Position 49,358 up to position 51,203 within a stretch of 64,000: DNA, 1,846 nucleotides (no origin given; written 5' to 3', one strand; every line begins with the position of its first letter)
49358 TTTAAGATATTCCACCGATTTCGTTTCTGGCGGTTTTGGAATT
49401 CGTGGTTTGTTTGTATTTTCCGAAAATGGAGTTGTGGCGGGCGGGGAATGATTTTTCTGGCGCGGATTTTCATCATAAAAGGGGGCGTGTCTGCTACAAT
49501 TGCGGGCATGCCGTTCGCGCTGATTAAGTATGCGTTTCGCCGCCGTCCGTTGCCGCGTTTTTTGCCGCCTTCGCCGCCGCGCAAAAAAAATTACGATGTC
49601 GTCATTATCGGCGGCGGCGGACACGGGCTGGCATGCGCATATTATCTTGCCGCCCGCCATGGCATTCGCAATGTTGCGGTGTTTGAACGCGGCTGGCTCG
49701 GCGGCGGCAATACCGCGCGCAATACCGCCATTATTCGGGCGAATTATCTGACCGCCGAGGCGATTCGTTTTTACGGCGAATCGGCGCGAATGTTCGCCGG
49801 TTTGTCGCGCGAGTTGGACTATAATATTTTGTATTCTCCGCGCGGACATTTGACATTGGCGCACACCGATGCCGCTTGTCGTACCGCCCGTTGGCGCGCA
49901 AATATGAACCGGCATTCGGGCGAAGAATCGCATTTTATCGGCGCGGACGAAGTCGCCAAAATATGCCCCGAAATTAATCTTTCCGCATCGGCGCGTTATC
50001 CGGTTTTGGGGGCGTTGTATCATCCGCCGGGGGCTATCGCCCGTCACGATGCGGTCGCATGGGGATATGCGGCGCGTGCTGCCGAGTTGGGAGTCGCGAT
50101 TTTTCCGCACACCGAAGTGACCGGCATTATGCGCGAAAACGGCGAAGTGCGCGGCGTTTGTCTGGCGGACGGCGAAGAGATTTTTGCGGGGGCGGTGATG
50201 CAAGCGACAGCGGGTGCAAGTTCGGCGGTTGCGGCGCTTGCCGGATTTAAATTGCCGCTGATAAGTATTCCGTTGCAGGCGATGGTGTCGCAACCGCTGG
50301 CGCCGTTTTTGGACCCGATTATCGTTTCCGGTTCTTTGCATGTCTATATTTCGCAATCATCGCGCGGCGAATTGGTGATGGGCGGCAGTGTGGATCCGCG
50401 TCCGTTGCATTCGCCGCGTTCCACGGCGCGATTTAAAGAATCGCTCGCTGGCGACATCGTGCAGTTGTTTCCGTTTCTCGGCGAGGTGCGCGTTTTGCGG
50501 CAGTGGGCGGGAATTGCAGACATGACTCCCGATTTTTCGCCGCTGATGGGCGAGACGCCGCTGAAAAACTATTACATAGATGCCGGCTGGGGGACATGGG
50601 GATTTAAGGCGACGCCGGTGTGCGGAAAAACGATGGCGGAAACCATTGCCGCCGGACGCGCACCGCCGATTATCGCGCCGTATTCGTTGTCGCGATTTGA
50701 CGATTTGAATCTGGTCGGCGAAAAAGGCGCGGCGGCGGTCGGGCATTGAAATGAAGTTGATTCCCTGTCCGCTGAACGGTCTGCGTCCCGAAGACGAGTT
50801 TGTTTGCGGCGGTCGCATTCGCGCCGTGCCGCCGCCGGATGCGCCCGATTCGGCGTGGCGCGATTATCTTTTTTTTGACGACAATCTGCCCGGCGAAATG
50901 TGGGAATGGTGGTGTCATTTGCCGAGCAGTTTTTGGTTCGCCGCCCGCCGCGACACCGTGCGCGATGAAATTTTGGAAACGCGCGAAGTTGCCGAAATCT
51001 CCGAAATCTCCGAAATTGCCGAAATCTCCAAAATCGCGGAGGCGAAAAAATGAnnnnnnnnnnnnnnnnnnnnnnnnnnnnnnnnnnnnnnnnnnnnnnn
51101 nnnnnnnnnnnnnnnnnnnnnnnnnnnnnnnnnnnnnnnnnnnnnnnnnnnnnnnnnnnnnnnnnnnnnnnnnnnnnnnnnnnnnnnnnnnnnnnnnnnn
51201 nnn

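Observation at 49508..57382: soxBDAG sarcosine-oxidase-like operon translationally coupled to an N-carbamoylputrescine-amidase homolog and followed by an omega-aminotransferase: a putative undescribed N-alkyl-amine / polyamine catabolic module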

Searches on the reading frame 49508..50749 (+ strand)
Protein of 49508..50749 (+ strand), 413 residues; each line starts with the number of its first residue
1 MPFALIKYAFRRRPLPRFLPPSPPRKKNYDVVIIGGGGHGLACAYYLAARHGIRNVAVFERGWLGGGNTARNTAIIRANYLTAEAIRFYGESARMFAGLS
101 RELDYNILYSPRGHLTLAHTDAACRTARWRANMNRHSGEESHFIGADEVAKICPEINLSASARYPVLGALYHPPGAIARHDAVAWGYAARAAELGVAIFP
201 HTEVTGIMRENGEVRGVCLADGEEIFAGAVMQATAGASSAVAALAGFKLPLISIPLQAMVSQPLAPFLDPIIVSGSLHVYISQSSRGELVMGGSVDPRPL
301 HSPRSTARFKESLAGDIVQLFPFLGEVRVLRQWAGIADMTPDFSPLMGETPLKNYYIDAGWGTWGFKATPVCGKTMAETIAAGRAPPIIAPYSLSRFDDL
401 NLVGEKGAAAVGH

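Call 5: search_protein_families(library=pfam, proteins=[window:49508-50749:+])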
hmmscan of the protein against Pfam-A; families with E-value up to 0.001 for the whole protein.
window:49508-50749:+ (413 aa): 7 families
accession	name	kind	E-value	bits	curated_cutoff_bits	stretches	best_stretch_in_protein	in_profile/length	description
PF01266.30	DAO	-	2.2e-66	225.2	27.9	1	30-378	1-352/353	FAD dependent oxidoreductase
PF00890.30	FAD_binding_2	-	1.5e-08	34.7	20.4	1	30-241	1-209/414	FAD binding domain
PF12831.13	FAD_oxidored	-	3.5e-07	30.3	27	1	30-248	1-156/416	FAD dependent oxidoreductase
PF07992.20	Pyr_redox_2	-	4.3e-06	26.8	26.1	0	29-70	1-42/291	Pyridine nucleotide-disulphide oxidoreductase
PF01946.23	Thi4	-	9.9e-06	25.4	26.2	1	29-67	18-56/235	Thi4 family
PF13450.12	NAD_binding_8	-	2.4e-05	25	21.9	1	33-73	1-39/68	NAD(P)-binding Rossmann-like domain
PF03486.20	HI0933_like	-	0.00033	20.6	50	0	30-61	2-31/244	HI0933-like protein Rossmann domain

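Call 6: search_protein_families(library=ncbifam, proteins=[window:49508-50749:+])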
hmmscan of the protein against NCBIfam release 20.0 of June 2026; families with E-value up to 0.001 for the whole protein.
window:49508-50749:+ (413 aa): 32 families (the best 25 are shown)
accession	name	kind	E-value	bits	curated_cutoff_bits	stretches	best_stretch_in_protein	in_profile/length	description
TIGR01373.1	soxB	subfamily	2.7e-134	448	529.45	1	21-403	23-405/407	sarcosine oxidase subunit beta family protein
TIGR02352.1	thiamin_ThiO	equivalog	5.9e-25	88.1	250.8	1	31-381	1-348/351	glycine oxidase ThiO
NF001933.0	PRK00711.1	subfamily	7.5e-22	77.9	383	1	94-396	117-415/429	D-amino acid dehydrogenase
TIGR01377.1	soxA_mon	subfamily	1.2e-14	53.8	479.65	1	29-241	1-204/381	amino oxidase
NF008425.0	PRK11259.1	equivalog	3.3e-14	52.6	257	1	27-237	3-205/377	N-methyl-L-tryptophan oxidase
TIGR03364.1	HpnW_proposed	hypoth_equivalog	1.6e-10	40.6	285.1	1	29-174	1-138/365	TIGR03364 family FAD-dependent oxidoreductase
NF008726.1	PRK11728.1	equivalog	8.5e-08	31.4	299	1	29-255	1-219/389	L-2-hydroxyglutarate oxidase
NF050086.1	pipecolate_AmaA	exception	9.2e-08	31.1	600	0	26-215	23-216/425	L-pipecolate oxidase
NF008313.0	PRK11101.1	equivalog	1.4e-07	30.5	425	1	27-233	7-208/548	anaerobic glycerol-3-phosphate dehydrogenase subunit A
TIGR03377.1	glycerol3P_GlpA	equivalog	2.7e-07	29.5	552.8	1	166-251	128-217/530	anaerobic glycerol-3-phosphate dehydrogenase subunit GlpA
TIGR03329.1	Phn_aa_oxid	hypoth_equivalog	5.1e-07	28.8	632.8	0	26-83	22-82/460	putative aminophosphonate oxidoreductase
NF009074.0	PRK12409.1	equivalog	1e-06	28.2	494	1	109-382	131-405/410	D-amino acid dehydrogenase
NF005064.0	PRK06481.1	equivalog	1.5e-06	27.2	542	1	26-78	59-109/506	flavocytochrome c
NF006130.0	PRK08274.1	equivalog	2.2e-06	26.8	369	0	26-87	3-63/467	FAD-dependent tricarballylate dehydrogenase TcuA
NF004789.0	PRK06134.1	subfamily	3e-06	26.1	747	1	24-73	8-55/581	FAD-dependent oxidoreductase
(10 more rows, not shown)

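Call 46: search_solved_structures(query=window:49508-50749:+, max_evalue=1e-30, show_alignments=1)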
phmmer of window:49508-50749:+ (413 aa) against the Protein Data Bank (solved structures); distinct sequences matched with E-value up to 1e-30: 4.
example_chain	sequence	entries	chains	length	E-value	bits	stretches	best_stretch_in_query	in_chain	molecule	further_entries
1vrq_B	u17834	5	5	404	7.4e-116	390.9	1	16-413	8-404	Sarcosine oxidase beta subunit | Subunit beta of sarcosine oxidase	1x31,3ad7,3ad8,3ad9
3ada_B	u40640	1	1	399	9e-116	390.6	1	16-413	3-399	SARCOSINE OXIDASE BETA SUBUNIT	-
2gag_B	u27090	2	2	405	6.2e-112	378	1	16-413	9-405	heterotetrameric sarcosine oxidase beta-subunit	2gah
1y56_B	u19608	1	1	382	3.1e-39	138.5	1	29-398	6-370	sarcosine oxidase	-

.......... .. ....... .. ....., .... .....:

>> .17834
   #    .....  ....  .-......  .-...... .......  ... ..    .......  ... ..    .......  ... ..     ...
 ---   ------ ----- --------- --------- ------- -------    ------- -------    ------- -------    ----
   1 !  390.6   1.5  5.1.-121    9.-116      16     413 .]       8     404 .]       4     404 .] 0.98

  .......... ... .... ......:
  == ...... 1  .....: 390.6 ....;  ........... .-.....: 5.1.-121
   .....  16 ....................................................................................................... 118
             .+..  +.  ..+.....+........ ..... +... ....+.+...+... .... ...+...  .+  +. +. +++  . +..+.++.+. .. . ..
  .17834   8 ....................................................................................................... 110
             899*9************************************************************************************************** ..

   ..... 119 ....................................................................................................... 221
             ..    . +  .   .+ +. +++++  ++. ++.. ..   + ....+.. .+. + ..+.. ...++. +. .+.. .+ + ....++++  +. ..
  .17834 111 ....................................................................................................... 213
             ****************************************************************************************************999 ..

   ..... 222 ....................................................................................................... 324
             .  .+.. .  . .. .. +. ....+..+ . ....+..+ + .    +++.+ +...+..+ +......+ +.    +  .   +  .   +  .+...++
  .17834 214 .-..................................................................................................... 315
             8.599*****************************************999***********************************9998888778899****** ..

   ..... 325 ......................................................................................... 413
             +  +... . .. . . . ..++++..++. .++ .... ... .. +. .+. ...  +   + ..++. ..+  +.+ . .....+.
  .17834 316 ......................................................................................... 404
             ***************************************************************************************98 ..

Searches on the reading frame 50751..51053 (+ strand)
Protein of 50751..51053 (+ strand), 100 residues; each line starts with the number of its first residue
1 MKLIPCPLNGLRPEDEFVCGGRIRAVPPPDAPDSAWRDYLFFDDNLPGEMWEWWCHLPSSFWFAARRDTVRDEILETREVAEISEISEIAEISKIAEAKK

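Call 5: search_protein_families(library=pfam, proteins=[window:50751-51053:+])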
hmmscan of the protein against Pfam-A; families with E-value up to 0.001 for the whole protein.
window:50751-51053:+ (100 aa): 1 family
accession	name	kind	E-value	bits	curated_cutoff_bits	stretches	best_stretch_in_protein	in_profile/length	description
PF04267.17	SoxD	-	3.4e-23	82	27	1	3-78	1-80/82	Sarcosine oxidase, delta subunit family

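Call 6: search_protein_families(library=ncbifam, proteins=[window:50751-51053:+])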
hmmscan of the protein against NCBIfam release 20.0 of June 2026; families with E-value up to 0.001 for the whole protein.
window:50751-51053:+ (100 aa): 1 family
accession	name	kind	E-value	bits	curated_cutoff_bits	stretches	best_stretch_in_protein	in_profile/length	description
TIGR01374.1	soxD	subfamily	1e-15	57.7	116.5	1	3-82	1-83/83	sarcosine oxidase subunit delta family protein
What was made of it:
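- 50751..51053 (+): soxD-like delta subunit (100 aa) with a C-terminal tail made by a 9-bp tandem repeat. PF04267 at 82 bits; TIGR01374 at 58 bits, below the 116.5 cut-off (calls 5, 6).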

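Call 70: search_solved_structures(query=window:50751-51053:+, max_evalue=0.01, show_alignments=2)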
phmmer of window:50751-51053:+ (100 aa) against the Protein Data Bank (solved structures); distinct sequences matched with E-value up to 0.01: 2.
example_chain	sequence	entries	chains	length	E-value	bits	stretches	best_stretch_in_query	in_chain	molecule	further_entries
2gag_D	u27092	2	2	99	2e-09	41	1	1-73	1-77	heterotetrameric sarcosine oxidase delta-subunit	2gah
1vrq_D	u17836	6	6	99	2.9e-09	40.5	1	1-75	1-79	Sarcosine oxidase delta subunit | Subunit delta of sarcosine oxidase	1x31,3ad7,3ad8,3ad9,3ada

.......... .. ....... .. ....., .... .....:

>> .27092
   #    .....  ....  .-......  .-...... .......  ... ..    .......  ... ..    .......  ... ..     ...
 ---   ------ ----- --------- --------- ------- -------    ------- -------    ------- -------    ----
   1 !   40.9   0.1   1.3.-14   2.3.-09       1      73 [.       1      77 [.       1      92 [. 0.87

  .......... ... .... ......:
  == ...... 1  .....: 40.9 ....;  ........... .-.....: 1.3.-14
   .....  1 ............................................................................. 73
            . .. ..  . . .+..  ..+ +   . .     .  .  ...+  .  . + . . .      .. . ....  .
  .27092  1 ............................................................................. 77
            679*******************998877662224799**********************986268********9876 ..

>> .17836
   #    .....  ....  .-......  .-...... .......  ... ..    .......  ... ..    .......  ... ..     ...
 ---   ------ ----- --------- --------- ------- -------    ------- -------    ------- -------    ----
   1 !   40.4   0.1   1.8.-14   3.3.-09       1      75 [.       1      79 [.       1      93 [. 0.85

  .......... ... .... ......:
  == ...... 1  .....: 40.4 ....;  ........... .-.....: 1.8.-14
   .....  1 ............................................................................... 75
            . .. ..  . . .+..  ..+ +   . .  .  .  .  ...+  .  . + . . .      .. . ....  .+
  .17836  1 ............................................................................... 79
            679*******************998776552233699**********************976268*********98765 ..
